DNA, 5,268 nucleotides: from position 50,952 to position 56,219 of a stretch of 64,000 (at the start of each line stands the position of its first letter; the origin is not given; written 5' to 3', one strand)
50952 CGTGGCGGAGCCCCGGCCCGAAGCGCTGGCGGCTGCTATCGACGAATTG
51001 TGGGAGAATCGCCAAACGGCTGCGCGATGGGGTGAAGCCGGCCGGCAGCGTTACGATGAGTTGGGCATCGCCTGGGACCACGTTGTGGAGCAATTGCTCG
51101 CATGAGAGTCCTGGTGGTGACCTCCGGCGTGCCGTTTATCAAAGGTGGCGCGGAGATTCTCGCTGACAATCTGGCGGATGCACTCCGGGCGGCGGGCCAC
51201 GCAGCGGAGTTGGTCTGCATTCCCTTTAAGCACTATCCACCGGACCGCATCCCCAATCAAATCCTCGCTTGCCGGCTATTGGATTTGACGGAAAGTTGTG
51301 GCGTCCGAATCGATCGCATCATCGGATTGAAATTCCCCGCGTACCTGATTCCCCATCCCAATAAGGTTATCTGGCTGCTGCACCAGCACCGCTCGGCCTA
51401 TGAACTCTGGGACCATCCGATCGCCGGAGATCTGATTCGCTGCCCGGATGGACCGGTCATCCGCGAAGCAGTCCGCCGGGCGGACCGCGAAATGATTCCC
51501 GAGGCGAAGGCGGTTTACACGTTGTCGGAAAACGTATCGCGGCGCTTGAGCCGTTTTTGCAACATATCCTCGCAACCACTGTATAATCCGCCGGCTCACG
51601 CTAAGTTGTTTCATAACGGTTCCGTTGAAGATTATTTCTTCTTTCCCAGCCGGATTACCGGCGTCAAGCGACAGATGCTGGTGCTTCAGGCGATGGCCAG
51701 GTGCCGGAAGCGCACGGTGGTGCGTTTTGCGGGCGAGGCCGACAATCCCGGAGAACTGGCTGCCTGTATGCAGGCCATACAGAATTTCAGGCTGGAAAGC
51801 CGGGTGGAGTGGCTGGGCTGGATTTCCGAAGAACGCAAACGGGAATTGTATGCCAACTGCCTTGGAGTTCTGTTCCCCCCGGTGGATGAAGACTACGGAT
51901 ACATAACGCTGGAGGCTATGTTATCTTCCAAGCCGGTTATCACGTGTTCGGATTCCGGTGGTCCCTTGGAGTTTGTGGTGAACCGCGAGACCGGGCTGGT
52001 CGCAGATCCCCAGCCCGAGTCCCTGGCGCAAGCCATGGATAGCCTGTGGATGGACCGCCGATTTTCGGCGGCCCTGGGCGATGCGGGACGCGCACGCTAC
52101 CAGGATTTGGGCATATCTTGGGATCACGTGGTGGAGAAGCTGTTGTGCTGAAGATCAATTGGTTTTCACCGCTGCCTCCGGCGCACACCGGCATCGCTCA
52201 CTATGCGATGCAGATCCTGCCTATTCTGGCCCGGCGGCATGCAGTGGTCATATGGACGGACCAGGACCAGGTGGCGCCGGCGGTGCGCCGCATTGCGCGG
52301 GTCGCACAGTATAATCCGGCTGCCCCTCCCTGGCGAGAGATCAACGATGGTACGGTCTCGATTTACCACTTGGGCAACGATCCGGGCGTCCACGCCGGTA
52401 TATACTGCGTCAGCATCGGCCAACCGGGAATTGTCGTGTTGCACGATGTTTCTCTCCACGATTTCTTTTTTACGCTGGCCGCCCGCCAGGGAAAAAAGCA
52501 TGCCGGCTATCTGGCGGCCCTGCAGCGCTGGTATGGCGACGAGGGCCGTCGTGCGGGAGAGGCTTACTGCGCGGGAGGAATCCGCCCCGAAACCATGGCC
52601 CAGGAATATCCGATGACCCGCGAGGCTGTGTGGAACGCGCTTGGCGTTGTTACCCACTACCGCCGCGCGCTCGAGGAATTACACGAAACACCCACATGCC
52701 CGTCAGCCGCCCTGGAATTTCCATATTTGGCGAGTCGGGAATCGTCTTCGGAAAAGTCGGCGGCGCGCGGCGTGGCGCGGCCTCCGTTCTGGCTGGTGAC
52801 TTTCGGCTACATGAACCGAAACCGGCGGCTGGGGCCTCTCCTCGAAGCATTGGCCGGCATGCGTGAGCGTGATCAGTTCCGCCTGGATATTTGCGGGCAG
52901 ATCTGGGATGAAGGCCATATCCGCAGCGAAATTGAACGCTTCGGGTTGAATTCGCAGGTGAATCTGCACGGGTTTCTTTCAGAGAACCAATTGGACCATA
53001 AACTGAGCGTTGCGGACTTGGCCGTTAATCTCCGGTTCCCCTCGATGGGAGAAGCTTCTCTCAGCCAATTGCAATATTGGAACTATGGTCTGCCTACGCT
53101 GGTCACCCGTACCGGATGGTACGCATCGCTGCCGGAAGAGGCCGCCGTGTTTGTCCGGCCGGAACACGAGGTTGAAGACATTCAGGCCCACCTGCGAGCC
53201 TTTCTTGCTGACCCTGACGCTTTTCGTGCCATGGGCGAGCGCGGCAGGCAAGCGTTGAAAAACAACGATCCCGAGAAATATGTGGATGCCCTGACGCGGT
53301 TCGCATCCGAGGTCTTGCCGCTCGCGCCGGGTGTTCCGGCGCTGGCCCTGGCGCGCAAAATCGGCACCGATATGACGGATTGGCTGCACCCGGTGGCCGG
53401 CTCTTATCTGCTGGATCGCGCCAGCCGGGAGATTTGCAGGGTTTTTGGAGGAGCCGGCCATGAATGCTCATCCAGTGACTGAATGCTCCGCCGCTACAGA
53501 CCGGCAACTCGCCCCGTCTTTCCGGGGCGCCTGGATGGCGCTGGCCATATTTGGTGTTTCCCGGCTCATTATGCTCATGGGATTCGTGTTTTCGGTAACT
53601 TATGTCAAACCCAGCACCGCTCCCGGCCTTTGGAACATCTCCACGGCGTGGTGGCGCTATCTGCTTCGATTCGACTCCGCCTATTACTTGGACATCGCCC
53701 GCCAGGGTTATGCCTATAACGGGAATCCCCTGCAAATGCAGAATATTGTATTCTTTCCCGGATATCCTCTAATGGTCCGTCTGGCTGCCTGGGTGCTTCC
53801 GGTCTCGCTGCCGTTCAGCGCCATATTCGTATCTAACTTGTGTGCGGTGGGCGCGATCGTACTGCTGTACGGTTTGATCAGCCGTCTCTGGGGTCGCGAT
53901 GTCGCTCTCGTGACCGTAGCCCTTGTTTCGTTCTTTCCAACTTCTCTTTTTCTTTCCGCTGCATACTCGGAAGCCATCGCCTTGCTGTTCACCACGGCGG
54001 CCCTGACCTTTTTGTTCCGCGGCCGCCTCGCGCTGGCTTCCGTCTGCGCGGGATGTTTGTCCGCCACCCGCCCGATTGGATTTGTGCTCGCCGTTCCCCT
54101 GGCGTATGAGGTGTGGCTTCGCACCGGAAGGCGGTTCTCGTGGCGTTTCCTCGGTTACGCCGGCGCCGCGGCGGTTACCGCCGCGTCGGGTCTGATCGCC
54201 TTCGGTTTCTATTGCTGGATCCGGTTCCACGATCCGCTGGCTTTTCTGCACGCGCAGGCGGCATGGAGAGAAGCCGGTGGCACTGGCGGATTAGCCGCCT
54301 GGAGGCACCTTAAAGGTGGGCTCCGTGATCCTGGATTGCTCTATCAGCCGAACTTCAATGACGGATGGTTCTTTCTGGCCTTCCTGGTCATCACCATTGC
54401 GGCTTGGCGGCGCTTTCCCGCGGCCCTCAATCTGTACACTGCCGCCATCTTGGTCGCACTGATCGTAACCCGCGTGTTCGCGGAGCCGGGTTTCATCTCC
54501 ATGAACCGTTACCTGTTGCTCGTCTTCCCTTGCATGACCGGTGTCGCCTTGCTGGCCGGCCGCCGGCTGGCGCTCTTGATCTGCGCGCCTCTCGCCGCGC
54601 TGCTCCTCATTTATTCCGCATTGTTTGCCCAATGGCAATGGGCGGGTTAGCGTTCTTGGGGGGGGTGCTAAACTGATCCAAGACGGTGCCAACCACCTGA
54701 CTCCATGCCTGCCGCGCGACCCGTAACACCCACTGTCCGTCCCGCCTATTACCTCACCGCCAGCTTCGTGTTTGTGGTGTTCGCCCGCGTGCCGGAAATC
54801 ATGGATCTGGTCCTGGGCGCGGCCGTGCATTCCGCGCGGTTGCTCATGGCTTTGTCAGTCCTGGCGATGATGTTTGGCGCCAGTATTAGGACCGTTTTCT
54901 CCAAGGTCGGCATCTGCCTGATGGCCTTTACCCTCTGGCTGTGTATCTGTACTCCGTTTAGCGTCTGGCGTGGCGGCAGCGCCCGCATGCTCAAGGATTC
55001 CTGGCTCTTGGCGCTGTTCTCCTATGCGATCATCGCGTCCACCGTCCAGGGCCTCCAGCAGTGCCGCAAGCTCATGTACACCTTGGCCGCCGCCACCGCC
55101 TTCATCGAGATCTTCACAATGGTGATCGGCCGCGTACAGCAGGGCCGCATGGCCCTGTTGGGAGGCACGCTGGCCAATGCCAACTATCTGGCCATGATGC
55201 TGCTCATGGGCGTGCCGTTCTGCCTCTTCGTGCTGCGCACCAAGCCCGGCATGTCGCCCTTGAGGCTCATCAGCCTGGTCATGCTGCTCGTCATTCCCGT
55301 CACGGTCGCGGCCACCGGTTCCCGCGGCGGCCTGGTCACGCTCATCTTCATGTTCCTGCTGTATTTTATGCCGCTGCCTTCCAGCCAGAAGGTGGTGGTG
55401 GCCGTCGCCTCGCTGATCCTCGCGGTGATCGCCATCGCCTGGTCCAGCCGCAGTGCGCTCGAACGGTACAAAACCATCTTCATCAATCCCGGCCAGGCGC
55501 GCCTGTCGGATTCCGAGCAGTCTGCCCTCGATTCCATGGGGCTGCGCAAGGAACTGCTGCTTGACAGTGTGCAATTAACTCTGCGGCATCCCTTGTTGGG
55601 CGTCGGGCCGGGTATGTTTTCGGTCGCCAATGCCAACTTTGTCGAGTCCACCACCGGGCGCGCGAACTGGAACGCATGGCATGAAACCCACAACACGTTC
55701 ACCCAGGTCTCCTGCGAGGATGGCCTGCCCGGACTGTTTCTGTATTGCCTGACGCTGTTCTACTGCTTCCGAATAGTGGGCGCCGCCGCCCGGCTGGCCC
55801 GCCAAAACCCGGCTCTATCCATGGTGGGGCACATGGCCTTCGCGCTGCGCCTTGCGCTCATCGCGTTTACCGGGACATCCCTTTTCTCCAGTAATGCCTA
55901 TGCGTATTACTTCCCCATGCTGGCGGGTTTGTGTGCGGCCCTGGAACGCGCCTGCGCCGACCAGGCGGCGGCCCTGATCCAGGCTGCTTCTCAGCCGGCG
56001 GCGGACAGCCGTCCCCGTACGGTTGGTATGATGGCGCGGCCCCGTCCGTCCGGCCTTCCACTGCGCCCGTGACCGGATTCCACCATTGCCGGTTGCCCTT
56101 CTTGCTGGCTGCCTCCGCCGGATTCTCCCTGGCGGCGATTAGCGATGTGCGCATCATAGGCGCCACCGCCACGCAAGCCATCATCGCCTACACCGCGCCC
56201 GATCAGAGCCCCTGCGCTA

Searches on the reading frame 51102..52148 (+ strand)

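Call 46: search_protein_families(library=pfam, proteins=[window:51102-52148:+], max_evalue=0.00001)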
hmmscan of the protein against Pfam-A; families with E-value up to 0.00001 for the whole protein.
window:51102-52148:+ (349 aa): 2 families
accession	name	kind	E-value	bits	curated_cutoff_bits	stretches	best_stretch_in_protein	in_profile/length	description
PF00534.26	Glycos_transf_1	-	2.5e-21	76.4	26.4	1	176-331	15-171/172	Glycosyl transferases group 1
PF13692.12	Glyco_trans_1_4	-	1.2e-17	64.9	27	1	178-317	3-141/142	Glycosyl transferases group 1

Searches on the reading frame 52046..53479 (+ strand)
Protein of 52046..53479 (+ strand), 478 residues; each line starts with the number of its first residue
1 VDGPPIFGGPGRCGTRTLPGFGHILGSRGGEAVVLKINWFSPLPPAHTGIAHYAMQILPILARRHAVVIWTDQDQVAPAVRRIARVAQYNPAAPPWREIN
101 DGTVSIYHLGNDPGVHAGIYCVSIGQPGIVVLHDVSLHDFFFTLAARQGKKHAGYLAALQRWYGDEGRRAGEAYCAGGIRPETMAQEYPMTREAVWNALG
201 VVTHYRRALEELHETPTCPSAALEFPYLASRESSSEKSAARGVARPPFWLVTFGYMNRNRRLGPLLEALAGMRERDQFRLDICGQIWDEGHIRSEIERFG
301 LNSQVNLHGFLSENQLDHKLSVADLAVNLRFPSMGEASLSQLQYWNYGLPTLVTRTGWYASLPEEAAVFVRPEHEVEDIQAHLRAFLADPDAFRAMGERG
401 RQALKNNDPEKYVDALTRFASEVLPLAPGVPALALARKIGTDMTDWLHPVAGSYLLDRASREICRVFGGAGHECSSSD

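Call 46: search_protein_families(library=pfam, proteins=[window:52046-53479:+], max_evalue=0.00001)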
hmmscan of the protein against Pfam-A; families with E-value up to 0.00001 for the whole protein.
window:52046-53479:+ (478 aa): 3 families
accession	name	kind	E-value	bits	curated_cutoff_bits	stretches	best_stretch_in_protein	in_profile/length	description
PF00534.26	Glycos_transf_1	-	2.3e-10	40.7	26.4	1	251-402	19-171/172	Glycosyl transferases group 1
PF13692.12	Glyco_trans_1_4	-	1.9e-08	35.1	27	1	250-389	4-142/142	Glycosyl transferases group 1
PF13524.12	Glyco_trans_1_2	-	7.1e-06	26.5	25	0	267-405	7-130/144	Glycosyl transferase-like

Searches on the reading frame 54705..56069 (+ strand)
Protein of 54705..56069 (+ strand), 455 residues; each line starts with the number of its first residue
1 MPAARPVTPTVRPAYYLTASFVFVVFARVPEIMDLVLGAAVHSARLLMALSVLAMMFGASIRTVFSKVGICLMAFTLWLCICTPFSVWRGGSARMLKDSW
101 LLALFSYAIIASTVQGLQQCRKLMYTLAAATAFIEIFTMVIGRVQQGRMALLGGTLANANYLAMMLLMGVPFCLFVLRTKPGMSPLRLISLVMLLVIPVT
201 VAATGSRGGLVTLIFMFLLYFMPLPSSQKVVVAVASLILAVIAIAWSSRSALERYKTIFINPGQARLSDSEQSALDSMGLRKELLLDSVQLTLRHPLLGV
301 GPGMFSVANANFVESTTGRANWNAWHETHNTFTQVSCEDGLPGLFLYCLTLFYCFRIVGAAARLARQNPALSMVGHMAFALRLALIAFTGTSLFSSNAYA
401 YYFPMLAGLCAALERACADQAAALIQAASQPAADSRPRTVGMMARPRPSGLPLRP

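Call 46: search_protein_families(library=pfam, proteins=[window:54705-56069:+], max_evalue=0.00001)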
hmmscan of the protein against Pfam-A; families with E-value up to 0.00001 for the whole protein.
window:54705-56069:+ (455 aa): 1 family
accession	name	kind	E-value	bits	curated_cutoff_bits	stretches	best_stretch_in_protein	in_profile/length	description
PF04932.20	Wzy_C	-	1e-15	58.2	31.7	1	194-348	3-149/149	O-Antigen ligase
